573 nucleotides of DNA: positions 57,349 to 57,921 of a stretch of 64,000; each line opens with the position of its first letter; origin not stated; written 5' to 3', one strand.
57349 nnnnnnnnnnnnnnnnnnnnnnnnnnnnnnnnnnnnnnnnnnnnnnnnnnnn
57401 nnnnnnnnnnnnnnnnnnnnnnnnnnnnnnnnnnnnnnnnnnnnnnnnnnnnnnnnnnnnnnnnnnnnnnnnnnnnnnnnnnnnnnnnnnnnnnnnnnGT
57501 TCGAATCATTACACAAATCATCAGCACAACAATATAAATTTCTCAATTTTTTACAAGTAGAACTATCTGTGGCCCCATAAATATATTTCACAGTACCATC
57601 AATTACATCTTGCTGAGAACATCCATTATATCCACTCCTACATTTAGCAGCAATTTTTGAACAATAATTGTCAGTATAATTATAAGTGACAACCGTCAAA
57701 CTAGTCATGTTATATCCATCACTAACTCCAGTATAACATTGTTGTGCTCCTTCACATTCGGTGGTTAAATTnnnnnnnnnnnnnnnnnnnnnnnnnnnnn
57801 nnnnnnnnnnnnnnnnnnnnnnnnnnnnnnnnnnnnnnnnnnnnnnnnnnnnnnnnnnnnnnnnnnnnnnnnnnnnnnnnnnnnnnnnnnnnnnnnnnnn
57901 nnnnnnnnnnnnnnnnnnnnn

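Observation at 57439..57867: CD59/Ly6/uPAR-like (three-finger, LU-domain) GPI-anchored mini-protein in a protist-like genome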

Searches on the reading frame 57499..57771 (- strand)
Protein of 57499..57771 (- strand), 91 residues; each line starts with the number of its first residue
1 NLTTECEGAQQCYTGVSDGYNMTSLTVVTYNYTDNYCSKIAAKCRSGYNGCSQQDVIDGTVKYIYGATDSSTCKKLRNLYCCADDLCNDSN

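Call 23: search_protein_representatives(protein=window:57499-57771:-)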
Query: 91 residues. Proteins with E-value up to 0.001 (for the whole library): 6; up to 1e-10: 1; up to 1e-30: 1. The best 6 are listed.
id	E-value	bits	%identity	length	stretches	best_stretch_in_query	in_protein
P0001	8.6e-54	195.7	100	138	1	1-91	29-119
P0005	7.0e-09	52.0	32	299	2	9-88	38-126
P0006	1.8e-08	50.8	30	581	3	9-89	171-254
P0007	2.9e-05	40.5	32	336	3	3-89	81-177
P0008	1.7e-04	38.1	38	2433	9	37-81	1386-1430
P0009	4.4e-04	36.7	27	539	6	30-79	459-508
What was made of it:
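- Closest known: The immunologically defined 18-kDa 'CD59-like' surface protein of Naegleria fowleri. Different: No homologue from any other Naegleria species was detected among predicted proteins (call 23).
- Checked: The ectodomain has database relatives at E = 7e-9 and 1.8e-8 against 1.84 billion proteins (call 23).
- Relatives score E = 7e-9, 1.8e-8 and 2.9e-5 in an exhaustive HMMER scan of 1.84e9 proteins (call 23). No relative turned up among the predicted proteins searched, so none from another Naegleria species was seen (call 23).
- Tried and rejected: Only the exhaustive HMMER scan found relatives (call 23).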

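Call 27: find_homologous_proteins(query=A1, max_evalue=0.01)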
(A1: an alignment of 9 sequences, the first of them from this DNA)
Query A1 (9 sequences) (88 aa, profile of the alignment): 1 proteins with E <= 0.01 among 56 candidates.
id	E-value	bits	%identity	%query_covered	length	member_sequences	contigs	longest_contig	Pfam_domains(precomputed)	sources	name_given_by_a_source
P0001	1.7e-19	88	100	100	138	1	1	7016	-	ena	-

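Call 28: list_cluster_members(proteins=[P0005, P0006, P0007])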
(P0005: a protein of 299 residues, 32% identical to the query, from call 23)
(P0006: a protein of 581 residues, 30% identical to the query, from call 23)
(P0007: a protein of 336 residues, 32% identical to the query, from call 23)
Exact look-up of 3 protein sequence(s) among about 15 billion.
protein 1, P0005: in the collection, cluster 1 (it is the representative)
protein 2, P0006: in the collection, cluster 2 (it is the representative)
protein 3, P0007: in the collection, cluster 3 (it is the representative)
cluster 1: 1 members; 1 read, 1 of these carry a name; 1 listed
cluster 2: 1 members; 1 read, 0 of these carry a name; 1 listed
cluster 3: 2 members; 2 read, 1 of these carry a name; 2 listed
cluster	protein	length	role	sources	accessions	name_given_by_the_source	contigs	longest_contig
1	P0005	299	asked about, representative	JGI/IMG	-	hypothetical protein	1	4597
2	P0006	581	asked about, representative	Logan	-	-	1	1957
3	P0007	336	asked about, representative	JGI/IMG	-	-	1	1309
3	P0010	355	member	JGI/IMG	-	hypothetical protein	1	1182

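Call 31: search_protein_families(library=pfam, alignment_id=A1, max_evalue=10)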
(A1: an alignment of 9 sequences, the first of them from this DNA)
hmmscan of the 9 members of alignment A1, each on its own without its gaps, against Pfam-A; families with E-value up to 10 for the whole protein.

A. member 1, seq(88 aa): 3 families
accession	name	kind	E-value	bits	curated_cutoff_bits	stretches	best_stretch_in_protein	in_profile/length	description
PF24982.1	DUF7773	-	0.17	12.6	26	1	1-87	16-105/117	Domain of unknown function (DUF7773)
PF01064.29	Activin_recp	-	0.48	11.9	20.9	1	3-86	19-77/79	Activin types I and II receptor domain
PF00087.27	Toxin_TOLIP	-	1.2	10.3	21.2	1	8-85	2-72/72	Snake toxin and toxin-like protein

B. families by the number of members that match (of 9 scanned): 8 families
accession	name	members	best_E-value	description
PF00087.27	Toxin_TOLIP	5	0.005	Snake toxin and toxin-like protein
PF01064.29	Activin_recp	5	0.043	Activin types I and II receptor domain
PF00021.27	UPAR_LY6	3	0.0011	u-PAR/Ly-6 domain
PF21947.2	Toxin_cobra-type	3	0.0079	Snake toxin cobra-type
PF24982.1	DUF7773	2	0.17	Domain of unknown function (DUF7773)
PF08014.17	MATCAP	1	0.068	Microtubule-associated tyrosine carboxypeptidase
PF08996.15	zf-DNA_Pol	1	0.29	DNA Polymerase alpha zinc finger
PF06211.18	BAMBI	1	1.1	BMP and activin membrane-bound inhibitor (BAMBI) N-terminal domain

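Call 32: search_solved_structures(query=A1, max_evalue=10, show_alignments=3)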
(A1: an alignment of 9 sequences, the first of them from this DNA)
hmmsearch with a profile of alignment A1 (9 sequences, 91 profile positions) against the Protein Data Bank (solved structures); distinct sequences matched with E-value up to 10: 13.
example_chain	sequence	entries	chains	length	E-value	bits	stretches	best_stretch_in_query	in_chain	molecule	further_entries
2mj0_A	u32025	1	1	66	0.004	21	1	31-88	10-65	Weak tryptophan-containing neurotoxin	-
7ulr_A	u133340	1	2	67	0.044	17.7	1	39-89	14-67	Kappa-bungarotoxin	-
1kba_A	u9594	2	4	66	0.045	17.7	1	39-89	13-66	KAPPA-BUNGAROTOXIN | NEURONAL BUNGAROTOXIN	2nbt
3neq_A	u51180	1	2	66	0.05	17.5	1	39-89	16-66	Three-finger muscarinic toxin 7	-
8iyj_X0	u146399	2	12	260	0.19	15.6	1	32-83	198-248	Spermatid-specific manchette-related protein 1 | Sperm microtubule inner protein 6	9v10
3hh7_A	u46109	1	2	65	0.58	14.1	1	65-89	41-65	Muscarinic toxin-like protein 3 homolog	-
6wjc_C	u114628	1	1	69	0.7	13.8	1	39-89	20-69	Muscarinic toxin 7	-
3fev_A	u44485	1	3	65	0.77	13.7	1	39-89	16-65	Fusion of Muscarinic toxin 1, Muscarinic m1-toxin1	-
2vlw_A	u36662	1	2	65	0.83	13.6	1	39-89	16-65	MUSCARINIC M1-TOXIN1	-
2jqp_A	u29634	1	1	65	1.2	13.1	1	33-89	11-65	Weak toxin 1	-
1ff4_A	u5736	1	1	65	1.4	12.9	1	39-89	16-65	MUSCARINIC TOXIN/ACETYLCHOLINE RECEPTOR BINDING PROTEIN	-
1cod_A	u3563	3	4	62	2.1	12.3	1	33-89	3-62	COBROTOXIN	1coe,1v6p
2abx_A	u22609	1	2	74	2.5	12.1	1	62-90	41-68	ALPHA-BUNGAROTOXIN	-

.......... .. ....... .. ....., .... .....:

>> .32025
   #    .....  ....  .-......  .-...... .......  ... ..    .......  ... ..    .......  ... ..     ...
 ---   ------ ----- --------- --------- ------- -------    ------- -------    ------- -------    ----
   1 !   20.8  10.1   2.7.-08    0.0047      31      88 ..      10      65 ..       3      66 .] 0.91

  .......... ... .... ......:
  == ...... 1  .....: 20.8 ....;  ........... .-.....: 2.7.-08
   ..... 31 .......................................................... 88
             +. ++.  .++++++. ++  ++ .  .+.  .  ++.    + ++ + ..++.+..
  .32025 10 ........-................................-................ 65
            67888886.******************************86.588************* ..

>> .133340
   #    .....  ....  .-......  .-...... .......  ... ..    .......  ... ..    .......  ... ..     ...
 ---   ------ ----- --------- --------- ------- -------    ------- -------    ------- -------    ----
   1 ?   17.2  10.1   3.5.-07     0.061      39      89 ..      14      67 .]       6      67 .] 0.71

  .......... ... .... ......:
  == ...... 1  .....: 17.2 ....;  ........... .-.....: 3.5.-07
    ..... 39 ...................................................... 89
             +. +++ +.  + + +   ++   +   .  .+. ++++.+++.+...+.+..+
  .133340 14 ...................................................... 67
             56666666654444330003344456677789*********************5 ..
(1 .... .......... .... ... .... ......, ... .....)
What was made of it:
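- The A1 profile hits three-finger toxins in 12 of 13 PDB matches, best E = 0.004 (call 32).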

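Call 33: predict_structure(alignment_id=A1)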
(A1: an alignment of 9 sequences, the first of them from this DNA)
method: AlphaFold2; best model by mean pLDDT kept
length: 88 residues; sequences in the alignment: 9
mean_pLDDT: 86.2   pTM: 0.73
mean pLDDT of the five models: 86.2, 85.8, 84.9, 84.1, 81.9
residues with pLDDT >= 90: 49; 70-90: 34; 50-70: 2; < 50: 3
segments of 3 or more residues with pLDDT < 50: 1-3
pLDDT, mean of each block of 10 residues (from residue 1): 69 86 85 90 87 92 91 89 88
secondary structure, 60 per line:
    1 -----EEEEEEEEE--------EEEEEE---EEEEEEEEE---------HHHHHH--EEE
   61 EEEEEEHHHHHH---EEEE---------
elements in order: E6-14 E23-28 E32-40 H50-55 E58-66 H67-72 E76-79
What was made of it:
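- On LU (Ly6/uPAR) domain: The AF2 model has pLDDT 86.2 (call 33). The AF2 strand pattern suggests a different pairing: C44-C69, C76-C83, C105-C113 and C114-C119 (call 33).
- All five models score 81.9-86.2 (call 33). All five AF2 models are confident (81.9-86.2; call 33).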

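Call 39: fold_search(model_id=the predicted structure, library=pdb)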
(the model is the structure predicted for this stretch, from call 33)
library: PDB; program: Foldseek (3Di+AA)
matches with E <= 10: 213; with E <= 0.001: 0
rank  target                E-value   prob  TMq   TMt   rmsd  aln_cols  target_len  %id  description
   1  1ywh_I                5.4e-02  1.00  0.65  0.24   3.8        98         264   13  crystal structure of urokinase plasminogen activator receptor (released 2005-05-10)
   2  3hh7_A                5.4e-02  1.00  0.54  0.70   3.4        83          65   22  Structural and Functional Characterization of a Novel Homodimeric Three-finger Neurotoxin from the Venom of Ophiophagu (released 2010-01-12)
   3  6e7k_D                6.1e-02  0.98  0.53  0.56   4.3        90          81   20  Structure of the lipoprotein lipase GPIHBP1 complex that mediates plasma triglyceride hydrolysis (released 2018-12-19)
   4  6oaz_E                7.3e-02  0.94  0.50  0.52   4.3        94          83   18  Apo Structure of WT Lipoprotein Lipase in Complex with GPIHBP1 Mutant N78D N82D produced in HEK293-F cells (released 2019-05-08)
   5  6e7k_C                8.8e-02  0.95  0.51  0.54   4.7        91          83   22  Structure of the lipoprotein lipase GPIHBP1 complex that mediates plasma triglyceride hydrolysis (released 2018-12-19)
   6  2i9b_E                1.7e-01  0.98  0.60  0.22   4.2        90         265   11  Crystal structure of ATF-urokinase receptor complex (released 2007-01-02)
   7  1ywh_A                2.2e-01  0.92  0.60  0.22   6.6       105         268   15  crystal structure of urokinase plasminogen activator receptor (released 2005-05-10)
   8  9yc5_A                2.3e-01  0.95  0.59  0.31   3.2        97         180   15  Human uPAR bound to the Fab fragment of targeted cancer therapeutic antibody FL1 (released 2026-02-04)
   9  2jve_MODEL_1_A        3.1e-01  0.94  0.54  0.65   4.2        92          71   20  Solution structure of the extracellular domain of Prod1, a protein implicated in proximodistal identity during (released 2008-09-30)
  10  7uls                  3.1e-01  0.90  0.50  0.63   4.4        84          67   20  Recombinant muscarinic toxin alpha (released 2023-05-03)
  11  9u9n_MODEL_1_A        3.8e-01  0.84  0.53  0.60   3.9        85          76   19  Solution structure of the Human Prostate stem cell antigen (PSCA), water-soluble domain (released 2025-12-17)
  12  3bt1_U                4.0e-01  0.94  0.63  0.23   3.2        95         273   16  Structure of urokinase receptor, urokinase and vitronectin complex (released 2008-03-25)
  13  6pnw_A                4.2e-01  0.94  0.55  0.75   2.8        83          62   16  X-RAY STRUCTURE OF ERABUTOXIN C, A DIMERIC NEUROTOXIN (released 2019-07-24)
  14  4zqy_A                4.2e-01  0.69  0.46  0.59   5.1        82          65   27  Ringhalexin from hemachatus haemachatus: A novel inhibitor of extrinsic tenase complex (released 2016-05-11)
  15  2vlw_A                4.8e-01  0.60  0.44  0.56   5.4        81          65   18  Crystal structure of the muscarinic toxin MT7 diiodoTYR51 derivative. (released 2008-10-14)
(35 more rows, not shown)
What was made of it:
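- On LU (Ly6/uPAR) domain: The Foldseek top 27 are all three-finger (call 39).
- The Foldseek top 27 are all three-finger, with probability up to 1.00 and TM 0.43-0.65 normalised to the query (call 39).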

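Call 40: find_encoding_contigs(protein=P0010, flank=5000)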
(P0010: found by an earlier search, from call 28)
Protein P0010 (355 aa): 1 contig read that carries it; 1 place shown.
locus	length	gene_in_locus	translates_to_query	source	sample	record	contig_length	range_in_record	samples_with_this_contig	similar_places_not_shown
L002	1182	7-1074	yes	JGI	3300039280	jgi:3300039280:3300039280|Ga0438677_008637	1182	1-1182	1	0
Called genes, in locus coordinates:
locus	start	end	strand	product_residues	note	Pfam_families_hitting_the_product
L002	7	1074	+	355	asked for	-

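Call 41: find_encoding_contigs(protein=P0005, flank=5000)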
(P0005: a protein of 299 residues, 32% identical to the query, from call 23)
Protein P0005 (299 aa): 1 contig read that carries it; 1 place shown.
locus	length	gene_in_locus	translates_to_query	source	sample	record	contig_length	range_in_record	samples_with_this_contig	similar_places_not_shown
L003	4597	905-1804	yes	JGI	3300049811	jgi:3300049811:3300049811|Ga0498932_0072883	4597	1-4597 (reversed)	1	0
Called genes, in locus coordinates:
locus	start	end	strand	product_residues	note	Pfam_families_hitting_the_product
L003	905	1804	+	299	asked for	-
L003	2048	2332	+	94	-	-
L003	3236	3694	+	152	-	-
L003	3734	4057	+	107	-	-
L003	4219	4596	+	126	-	?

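Call 42: find_encoding_contigs(protein=P0006, flank=5000)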
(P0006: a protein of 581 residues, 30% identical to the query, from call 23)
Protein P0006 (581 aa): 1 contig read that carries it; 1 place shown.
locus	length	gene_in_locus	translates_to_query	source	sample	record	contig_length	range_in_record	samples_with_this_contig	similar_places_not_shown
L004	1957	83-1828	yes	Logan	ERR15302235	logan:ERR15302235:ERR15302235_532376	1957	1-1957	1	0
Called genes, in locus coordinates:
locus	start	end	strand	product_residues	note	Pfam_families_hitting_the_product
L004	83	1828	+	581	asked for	-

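Call 66: find_homologous_proteins(query=P0010, max_evalue=0.001)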
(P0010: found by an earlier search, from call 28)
Query P0010 (355 aa): 5 proteins with E <= 0.001 among 1172 candidates.
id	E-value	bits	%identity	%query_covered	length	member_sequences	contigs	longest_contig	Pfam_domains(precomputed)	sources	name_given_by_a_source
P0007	2.4e-225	766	99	95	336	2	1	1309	-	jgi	-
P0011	8.2e-167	573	67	100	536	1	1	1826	-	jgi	jgi:hypothetical protein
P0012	2.5e-158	545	60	96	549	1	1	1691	-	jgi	-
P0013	1.6e-149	516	60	96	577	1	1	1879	-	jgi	-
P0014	1.3e-110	388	48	99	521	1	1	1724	-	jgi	-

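Call 71: search_solved_structures(query=A2, max_evalue=10, show_alignments=4)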
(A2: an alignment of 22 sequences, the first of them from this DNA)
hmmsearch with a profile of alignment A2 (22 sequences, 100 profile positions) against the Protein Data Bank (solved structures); distinct sequences matched with E-value up to 10: 11.
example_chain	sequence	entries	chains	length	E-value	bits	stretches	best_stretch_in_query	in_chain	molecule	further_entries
9csm_A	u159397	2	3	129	0.0091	19.8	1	8-92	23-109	Ribonuclease 7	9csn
2mj0_A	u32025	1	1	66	0.015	19.1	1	35-96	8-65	Weak tryptophan-containing neurotoxin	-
6mv6_A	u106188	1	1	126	0.021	18.6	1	10-91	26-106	Ribonuclease K6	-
4x09_A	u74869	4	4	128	0.022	18.6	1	10-91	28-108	Ribonuclease K6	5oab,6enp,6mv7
2hky_A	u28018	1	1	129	0.03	18.2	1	8-92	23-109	Ribonuclease 7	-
9u9n_A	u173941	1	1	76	0.33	14.8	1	29-97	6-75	Prostate stem cell antigen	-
3neq_A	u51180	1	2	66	0.4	14.5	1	44-97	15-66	Three-finger muscarinic toxin 7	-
8iyj_X0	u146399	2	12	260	0.58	14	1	29-92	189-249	Spermatid-specific manchette-related protein 1 | Sperm microtubule inner protein 6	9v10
2jqp_A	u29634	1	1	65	0.69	13.8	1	39-97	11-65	Weak toxin 1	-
2vlw_A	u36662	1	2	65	0.93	13.4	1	44-97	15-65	MUSCARINIC M1-TOXIN1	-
2abx_A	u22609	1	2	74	1.1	13.1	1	43-98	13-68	ALPHA-BUNGAROTOXIN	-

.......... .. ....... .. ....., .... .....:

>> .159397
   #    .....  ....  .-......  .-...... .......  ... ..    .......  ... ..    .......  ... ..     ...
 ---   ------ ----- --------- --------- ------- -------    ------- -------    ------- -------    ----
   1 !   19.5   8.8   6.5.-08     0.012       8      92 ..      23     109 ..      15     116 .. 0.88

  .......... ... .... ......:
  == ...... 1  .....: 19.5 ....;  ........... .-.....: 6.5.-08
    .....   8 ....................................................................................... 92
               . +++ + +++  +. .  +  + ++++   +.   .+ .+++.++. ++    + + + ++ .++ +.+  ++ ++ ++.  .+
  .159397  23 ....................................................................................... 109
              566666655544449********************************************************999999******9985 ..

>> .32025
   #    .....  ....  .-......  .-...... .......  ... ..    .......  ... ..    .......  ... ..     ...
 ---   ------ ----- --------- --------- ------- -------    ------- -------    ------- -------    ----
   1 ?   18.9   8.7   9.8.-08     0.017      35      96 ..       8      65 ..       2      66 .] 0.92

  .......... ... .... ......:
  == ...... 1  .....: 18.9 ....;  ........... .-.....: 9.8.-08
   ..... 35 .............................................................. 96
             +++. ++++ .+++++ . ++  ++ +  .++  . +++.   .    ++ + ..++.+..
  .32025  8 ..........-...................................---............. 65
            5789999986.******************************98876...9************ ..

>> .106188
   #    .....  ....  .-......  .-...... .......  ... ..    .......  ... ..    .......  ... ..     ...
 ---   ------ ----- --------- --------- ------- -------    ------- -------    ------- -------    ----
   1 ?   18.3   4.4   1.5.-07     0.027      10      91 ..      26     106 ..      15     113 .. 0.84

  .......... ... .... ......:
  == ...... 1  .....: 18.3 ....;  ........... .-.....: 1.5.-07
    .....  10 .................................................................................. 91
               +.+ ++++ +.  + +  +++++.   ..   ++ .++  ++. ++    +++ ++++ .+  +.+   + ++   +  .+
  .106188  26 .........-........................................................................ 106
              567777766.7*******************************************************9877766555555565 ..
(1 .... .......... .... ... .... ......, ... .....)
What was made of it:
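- With the broader A2 profile, RNase 7 and RNase K6 score as well as the best toxin (E 0.009-0.03 against 0.015; call 71). A profile of the family matches RNase A-type proteins as well as it matches toxins (call 71).
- Tried and rejected: The broader profile A2 against PDB sequences gave RNase 7/K6 hits as strong as the toxin hits (call 71).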

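Call 76: fold_search(model_id=the predicted structure, library=viral)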
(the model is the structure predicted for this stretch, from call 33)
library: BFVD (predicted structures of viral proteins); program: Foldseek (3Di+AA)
matches with E <= 10: 178; with E <= 0.001: 0
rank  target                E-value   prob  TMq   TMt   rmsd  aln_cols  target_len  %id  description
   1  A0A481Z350            6.8e-01  0.04  0.17  0.04  10.6        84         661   11  Uncharacterized protein [Pithovirus LCPAC102]
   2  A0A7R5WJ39            8.2e-01  0.44  0.50  0.30   4.8       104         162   13  Uncharacterized protein [Diachasmimorpha longicaudata entomopoxvirus]
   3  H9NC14                9.8e-01  0.09  0.24  0.14   8.8        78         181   10  (no name in the UniProt tables at hand)
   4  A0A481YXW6            1.2e+00  0.03  0.18  0.10  10.0        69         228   10  Fibronectin type-III domain-containing protein [Marseillevirus LCMAC201]
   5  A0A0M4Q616            1.3e+00  0.03  0.19  0.15  11.6        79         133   13  Envelope protein (Fragment) [Duck Tembusu virus]
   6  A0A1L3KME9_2          1.5e+00  0.04  0.17  0.02   8.2        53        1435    8  (no name in the UniProt tables at hand)
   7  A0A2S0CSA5            1.5e+00  0.04  0.20  0.15  12.6        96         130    8  Uncharacterized protein [Bacillus phage BCP12]
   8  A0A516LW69            1.6e+00  0.09  0.25  0.33   5.4        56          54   14  (no name in the UniProt tables at hand)
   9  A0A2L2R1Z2            1.6e+00  0.07  0.20  0.15   4.6        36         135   25  (no name in the UniProt tables at hand)
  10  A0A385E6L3            2.0e+00  0.06  0.22  0.15   7.7        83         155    8  (no name in the UniProt tables at hand)
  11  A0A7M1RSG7            2.0e+00  0.04  0.23  0.12  18.3        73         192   12  Lysis regulatory protein-like protein [uncultured phage cr6_1]
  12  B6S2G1                2.2e+00  0.11  0.29  0.25   8.6        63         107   19  (no name in the UniProt tables at hand)
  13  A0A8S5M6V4            2.2e+00  0.05  0.20  0.10  14.7        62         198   11  Uncharacterized protein [Myoviridae sp. ctlRg1]
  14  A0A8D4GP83            2.2e+00  0.02  0.18  0.12  21.1        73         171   16  (no name in the UniProt tables at hand)
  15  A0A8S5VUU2            2.4e+00  0.04  0.27  0.08  12.2       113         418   14  (no name in the UniProt tables at hand)
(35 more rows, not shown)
